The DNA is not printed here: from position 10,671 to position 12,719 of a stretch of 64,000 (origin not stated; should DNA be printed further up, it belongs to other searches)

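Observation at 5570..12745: Seven-gene extracytosolic flavinylation / electron-transfer operon whose first product carries a dockerin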

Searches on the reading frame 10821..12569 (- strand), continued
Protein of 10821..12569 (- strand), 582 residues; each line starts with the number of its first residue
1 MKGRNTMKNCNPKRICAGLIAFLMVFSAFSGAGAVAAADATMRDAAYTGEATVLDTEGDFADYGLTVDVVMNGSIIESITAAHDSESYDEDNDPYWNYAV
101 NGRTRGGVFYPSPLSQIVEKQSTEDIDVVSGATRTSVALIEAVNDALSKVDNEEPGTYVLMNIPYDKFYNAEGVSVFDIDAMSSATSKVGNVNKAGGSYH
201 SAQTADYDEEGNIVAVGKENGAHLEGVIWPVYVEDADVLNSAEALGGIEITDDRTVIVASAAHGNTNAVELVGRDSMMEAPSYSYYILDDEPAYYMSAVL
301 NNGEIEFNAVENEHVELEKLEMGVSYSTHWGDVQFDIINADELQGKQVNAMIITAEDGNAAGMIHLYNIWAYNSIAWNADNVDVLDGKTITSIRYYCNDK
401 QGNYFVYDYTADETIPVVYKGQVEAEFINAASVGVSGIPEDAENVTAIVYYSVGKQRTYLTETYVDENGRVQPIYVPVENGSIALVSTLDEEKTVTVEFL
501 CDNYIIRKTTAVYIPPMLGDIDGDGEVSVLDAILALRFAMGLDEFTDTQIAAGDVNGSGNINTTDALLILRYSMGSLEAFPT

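Call 60: search_protein_families(library=pfam, proteins=[P0047, L030:9404-13567:+], max_evalue=1)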
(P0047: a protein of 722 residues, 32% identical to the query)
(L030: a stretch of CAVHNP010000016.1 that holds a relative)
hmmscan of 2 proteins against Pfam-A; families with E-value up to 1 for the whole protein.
P0047 (722 aa): 9 families
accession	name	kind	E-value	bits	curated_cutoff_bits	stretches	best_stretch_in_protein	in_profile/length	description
PF14889.11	PBP-Tp47_a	-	7e-27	94.4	25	1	664-721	3-63/164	Penicillin-binding protein Tp47 domain a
PF07550.17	Shr-like_HID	-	5e-07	30.6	22.3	1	580-659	9-79/82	Heme-binding protein Shr-like, Hb-interacting domain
PF04205.19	FMN_bind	-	2.6e-06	28.4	22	1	65-144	6-77/77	FMN-binding domain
PF07495.19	Y_Y_Y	-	0.0063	16.8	26.6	1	535-558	26-49/65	Y_Y_Y domain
PF09430.16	EMC7_beta-sandw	-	0.085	13.5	26.6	1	535-564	27-56/122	ER membrane protein complex subunit 7, beta-sandwich domain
PF13600.11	DUF4140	-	0.097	13.6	27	1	491-519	8-36/98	N-terminal domain of unknown function (DUF4140)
PF20187.3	DUF6550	-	0.21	12.2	27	1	146-240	32-116/190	Family of unknown function (DUF6550)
PF17802.7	SpaA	-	0.27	11.8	23.1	0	535-568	40-73/91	Prealbumin-like fold domain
PF13130.11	DUF3952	-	0.38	11.4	25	0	458-489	52-82/101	Domain of unknown function (DUF3952)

L030:9404-13567:+ (1388 aa): 7 families
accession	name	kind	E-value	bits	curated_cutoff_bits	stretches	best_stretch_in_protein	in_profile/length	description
PF14889.11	PBP-Tp47_a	-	1.1e-67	227.1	25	1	661-821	1-164/164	Penicillin-binding protein Tp47 domain a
PF21540.3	Choline_bind_4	-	5.5e-63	206.8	27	11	1328-1348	1-21/21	Choline-binding repeat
PF14888.12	PBP-Tp47_c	-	5.5e-18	66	25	1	829-890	1-64/159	Penicillin-binding protein Tp47 domain C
PF07550.17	Shr-like_HID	-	6.5e-08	33.4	22.3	1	588-655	14-80/82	Heme-binding protein Shr-like, Hb-interacting domain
PF07554.19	FIVAR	-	3.3e-07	31.3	29.2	1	157-219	1-70/71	FIVAR domain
PF04205.19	FMN_bind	-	0.00032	21.7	22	1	66-145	6-76/77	FMN-binding domain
PF13623.11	SurA_N_2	-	0.093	13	28.5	1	80-167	38-121/145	SurA-like N-terminal domain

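Call 64: search_protein_families(library=pfam, proteins=[L004:2790-6557:+, L004:6655-7518:+, L004:7863-9374:+, L004:17826-19892:+, L004:14367-16013:-, L004:19909-20988:-, L004:14257-14580:+, L001:8915-9769:+, L038:3824-10498:+], max_evalue=0.001)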
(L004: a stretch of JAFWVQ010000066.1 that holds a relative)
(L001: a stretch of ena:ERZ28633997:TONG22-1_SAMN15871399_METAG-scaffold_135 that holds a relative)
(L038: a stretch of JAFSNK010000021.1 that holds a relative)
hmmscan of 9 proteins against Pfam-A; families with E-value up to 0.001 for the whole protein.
L004:2790-6557:+ (1255 aa): 4 families
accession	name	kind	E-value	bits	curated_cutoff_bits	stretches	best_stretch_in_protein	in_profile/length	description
PF13507.12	GATase_5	-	1e-82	277.6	27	1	990-1253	1-260/260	CobB/CobQ-like glutamine amidotransferase domain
PF02769.27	AIRS_C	-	4.5e-27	95.6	23.1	1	434-582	2-152/156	AIR synthase related protein, C-terminal domain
PF18072.6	FGAR-AT_linker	-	2.1e-10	41.4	26.6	1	183-227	5-49/50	Formylglycinamide ribonucleotide amidotransferase linker domain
PF00586.29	AIRS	-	0.00018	22.3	24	0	310-343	13-48/112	AIR synthase related protein, N-terminal domain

L004:6655-7518:+ (287 aa): 2 families
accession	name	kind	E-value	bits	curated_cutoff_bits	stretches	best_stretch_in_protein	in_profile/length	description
PF02882.25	THF_DHG_CYH_C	-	8.2e-61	204.4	27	1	123-279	1-158/160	Tetrahydrofolate dehydrogenase/cyclohydrolase, NAD(P)-binding domain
PF00763.28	THF_DHG_CYH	-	2.1e-36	125.1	32.8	1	6-120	1-115/115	Tetrahydrofolate dehydrogenase/cyclohydrolase, catalytic domain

L004:7863-9374:+ (503 aa): 4 families
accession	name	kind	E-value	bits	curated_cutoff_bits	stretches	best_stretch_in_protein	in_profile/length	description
PF00478.31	IMPDH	-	4.1e-112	375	25.6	1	11-489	3-345/345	IMP dehydrogenase / GMP reductase domain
PF00571.33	CBS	-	5e-09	36.8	24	0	110-151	12-50/57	CBS domain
PF01070.24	FMN_dh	-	4.7e-07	29.6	24.9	1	267-384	205-305/350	FMN-dependent dehydrogenase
PF03060.21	NMO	-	1.9e-06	28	28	0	295-395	146-236/331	Nitronate monooxygenase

L004:17826-19892:+ (688 aa): 4 families
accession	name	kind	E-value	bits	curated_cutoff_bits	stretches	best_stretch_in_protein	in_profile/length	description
PF07670.19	Gate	-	1.6e-33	115.7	29.6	2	337-430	2-102/104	Nucleoside recognition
PF07664.17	FeoB_C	-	1.3e-21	76.5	26.6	1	441-493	2-54/54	Ferrous iron transport protein B C terminus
PF17910.6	FeoB_Cyto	-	6.4e-21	75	23.4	1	59-146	2-90/90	FeoB cytosolic helical domain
PF02421.24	FeoB_N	-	2.3e-06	27.7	27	1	1-41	114-154/156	Ferrous iron transport protein B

L004:14367-16013:- (548 aa): 1 family
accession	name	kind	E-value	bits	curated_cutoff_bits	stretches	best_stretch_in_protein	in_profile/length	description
PF07228.17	SpoIIE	-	2e-48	165.3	25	1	352-542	1-191/192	Stage II sporulation protein E (SpoIIE)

L004:19909-20988:- (359 aa): 0 families

L004:14257-14580:+ (107 aa): 0 families

L001:8915-9769:+ (284 aa): 1 family
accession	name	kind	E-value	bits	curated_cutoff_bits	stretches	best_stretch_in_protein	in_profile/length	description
PF01471.23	PG_binding_1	-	8e-05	23.2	23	1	209-250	1-37/57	Putative peptidoglycan binding domain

L038:3824-10498:+ (2225 aa): 5 families
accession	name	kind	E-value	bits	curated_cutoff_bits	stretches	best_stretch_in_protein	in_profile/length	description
PF00082.27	Peptidase_S8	-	7.8e-37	127.6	21.8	1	228-726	1-273/288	Subtilase family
PF00404.24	Dockerin_1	-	1.6e-17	63.9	22.9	2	2061-2117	1-57/57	Dockerin type I domain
PF02225.27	PA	-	1.4e-12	48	23.9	1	510-591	5-94/95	PA domain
PF02368.24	Big_2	-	1.2e-10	41.6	22.8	1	1283-1345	5-68/79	Bacterial Ig-like domain (group 2)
PF13499.12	EF-hand_7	-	0.00022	21.9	30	0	2063-2111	12-64/67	EF-hand domain pair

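Call 72: find_homologous_proteins(query=L001:11963-12607:+, max_evalue=0.001)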
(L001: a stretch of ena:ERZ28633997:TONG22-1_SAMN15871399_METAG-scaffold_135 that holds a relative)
Query L001:11963-12607:+ (215 aa): 31 proteins with E <= 0.001 among 4860 candidates.
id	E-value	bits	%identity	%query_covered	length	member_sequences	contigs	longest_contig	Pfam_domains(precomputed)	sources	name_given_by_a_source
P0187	3.2e-135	466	100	100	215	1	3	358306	PF00404.25,PF04205.20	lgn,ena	-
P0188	1.2e-94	334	75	100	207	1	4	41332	PF00404.25,PF04205.20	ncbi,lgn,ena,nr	ncbi:MAG: FMN-binding protein [Clostridia bacterium]|nr:FMN-binding protein [Clostridia bacterium]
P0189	1.8e-85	304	66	90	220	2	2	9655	PF00404.25,PF04205.20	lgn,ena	-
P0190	3.9e-80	286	63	90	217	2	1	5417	PF00404.25,PF04205.20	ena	-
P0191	3.5e-75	270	64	96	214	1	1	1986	PF00404.25,PF04205.20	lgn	-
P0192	2.1e-72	261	57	96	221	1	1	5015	PF00404.25,PF04205.20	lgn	-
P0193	2.1e-66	241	63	73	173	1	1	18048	PF00404.25,PF04205.20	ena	-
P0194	4.2e-41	159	57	61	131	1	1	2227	PF04205.20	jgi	jgi:uncharacterized protein with FMN-binding domain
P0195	1.5e-14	72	63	29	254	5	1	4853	PF00404.25,PF00085.27,PF08534.17,PF00578.28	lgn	-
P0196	2.5e-12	65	61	28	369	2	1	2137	PF12799.14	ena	-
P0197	1.6e-11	62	59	30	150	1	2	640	PF00404.25,PF00036.39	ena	-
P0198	2.1e-11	62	63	27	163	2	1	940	-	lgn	-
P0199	8.7e-11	60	58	30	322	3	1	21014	PF12799.14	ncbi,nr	ncbi:MAG: hypothetical protein IKZ82_09450, partial [Clostridia bacterium]|nr:hypothetical protein [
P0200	1.5e-10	59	41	47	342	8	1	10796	PF00404.25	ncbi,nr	ncbi:MAG: dockerin type I repeat-containing protein [Clostridia bacterium]|nr:dockerin type I repeat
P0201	3.1e-10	58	58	28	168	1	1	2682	PF00404.25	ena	-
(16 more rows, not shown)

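Call 91: search_protein_families(library=pfam, proteins=[P0011, P0012, P0022, P0030, P0016, P0018, P0049, P0024, P0026, P0017], max_evalue=0.1)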
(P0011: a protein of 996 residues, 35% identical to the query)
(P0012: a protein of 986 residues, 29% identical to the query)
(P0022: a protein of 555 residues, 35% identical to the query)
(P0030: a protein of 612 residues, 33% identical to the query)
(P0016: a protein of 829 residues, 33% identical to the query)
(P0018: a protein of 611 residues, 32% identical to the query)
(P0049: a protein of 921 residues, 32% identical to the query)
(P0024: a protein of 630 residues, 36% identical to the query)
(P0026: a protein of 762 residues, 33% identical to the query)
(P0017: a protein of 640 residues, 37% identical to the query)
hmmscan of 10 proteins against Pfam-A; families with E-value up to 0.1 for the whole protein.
P0011 (996 aa): 5 families
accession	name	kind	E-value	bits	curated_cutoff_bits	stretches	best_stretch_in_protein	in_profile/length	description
PF04205.19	FMN_bind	-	4.1e-06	27.8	22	1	170-247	7-75/77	FMN-binding domain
PF03958.22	Secretin_N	-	0.0013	19.3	28.2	0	509-534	37-62/69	Bacterial type II/III secretion system short domain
PF23249.1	KH_PARP14_3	-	0.011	16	28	0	512-532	34-54/61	PARP14, third type I KH domain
PF00013.35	KH_1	-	0.034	14.4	21.5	0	824-855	28-64/66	KH domain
PF18612.7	Bac_A_amyl_C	-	0.09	13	25.9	0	867-883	48-64/69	Bacterial Alpha amylase C-terminal domain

P0012 (986 aa): 4 families
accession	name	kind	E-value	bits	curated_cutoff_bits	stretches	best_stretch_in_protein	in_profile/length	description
PF04205.19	FMN_bind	-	6.2e-06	27.2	22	1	65-145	5-76/77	FMN-binding domain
PF23249.1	KH_PARP14_3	-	0.019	15.2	28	0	774-794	34-54/61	PARP14, third type I KH domain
PF17962.7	bMG6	-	0.029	15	23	0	349-391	13-55/112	Bacterial macroglobulin domain 6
PF00013.35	KH_1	-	0.038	14.2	21.5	0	767-794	42-64/66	KH domain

P0022 (555 aa): 1 family
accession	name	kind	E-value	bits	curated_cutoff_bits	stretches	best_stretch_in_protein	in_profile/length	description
PF04205.19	FMN_bind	-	1.4e-06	29.2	22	1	52-135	6-76/77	FMN-binding domain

P0030 (612 aa): 1 family
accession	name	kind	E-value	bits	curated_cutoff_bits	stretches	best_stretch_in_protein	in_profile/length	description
PF04205.19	FMN_bind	-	5.3e-07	30.6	22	1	56-145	5-77/77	FMN-binding domain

P0016 (829 aa): 2 families
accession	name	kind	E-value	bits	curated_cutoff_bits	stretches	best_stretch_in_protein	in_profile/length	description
PF00395.25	SLH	-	1.3e-29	102.3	20.8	3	708-750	2-44/44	S-layer homology domain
PF20033.5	DUF6438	-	0.099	13.3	30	0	358-387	70-100/116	Domain of unknown function (DUF6438)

P0018 (611 aa): 3 families
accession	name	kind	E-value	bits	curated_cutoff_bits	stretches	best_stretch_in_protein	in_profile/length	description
PF06186.16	DUF992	-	0.0012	19.1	22.7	1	140-207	73-142/143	Protein of unknown function (DUF992)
PF03442.20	CBM_X2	-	0.0038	17.7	28.9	0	341-375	12-46/83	Carbohydrate binding domain X2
PF19059.5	DUF5755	-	0.023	15.3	25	0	124-159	25-61/91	Family of unknown function (DUF5755)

P0049 (921 aa): 4 families
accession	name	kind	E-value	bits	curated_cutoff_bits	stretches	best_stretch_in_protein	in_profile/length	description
PF00395.25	SLH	-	1.5e-26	92.6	20.8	3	749-792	2-43/44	S-layer homology domain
PF13229.12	Beta_helix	-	1.1e-05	25.6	25.9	1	123-290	2-155/158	Right handed beta helix region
PF05134.19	T2SSL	-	0.013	15.4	25.5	0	750-782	63-95/231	Type II secretion system (T2SS), protein L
PF14289.11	DUF4369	-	0.074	14.1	25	0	75-138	30-86/91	Domain of unknown function (DUF4369)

P0024 (630 aa): 2 families
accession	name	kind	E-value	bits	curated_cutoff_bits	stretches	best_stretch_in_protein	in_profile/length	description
PF04205.19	FMN_bind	-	1.6e-05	25.9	22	1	132-208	7-74/77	FMN-binding domain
PF20098.4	DUF6488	-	0.093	13.1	27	0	5-57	3-55/110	Family of unknown function (DUF6488)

P0026 (762 aa): 1 family
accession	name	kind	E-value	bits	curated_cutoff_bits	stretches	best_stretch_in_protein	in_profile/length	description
PF02368.24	Big_2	-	9.5e-09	35.5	22.8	2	713-751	37-75/79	Bacterial Ig-like domain (group 2)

P0017 (640 aa): 3 families
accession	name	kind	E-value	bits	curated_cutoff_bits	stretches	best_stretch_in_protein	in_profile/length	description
PF01473.26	Choline_bind_1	-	1e-44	149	20.5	6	600-618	1-19/19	Putative cell wall binding repeat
PF19127.6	Choline_bind_3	-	7.2e-31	106.3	27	3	580-620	2-44/47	Choline-binding repeat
PF19085.6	Choline_bind_2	-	0.039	14.6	27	1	602-635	7-35/38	Choline-binding repeat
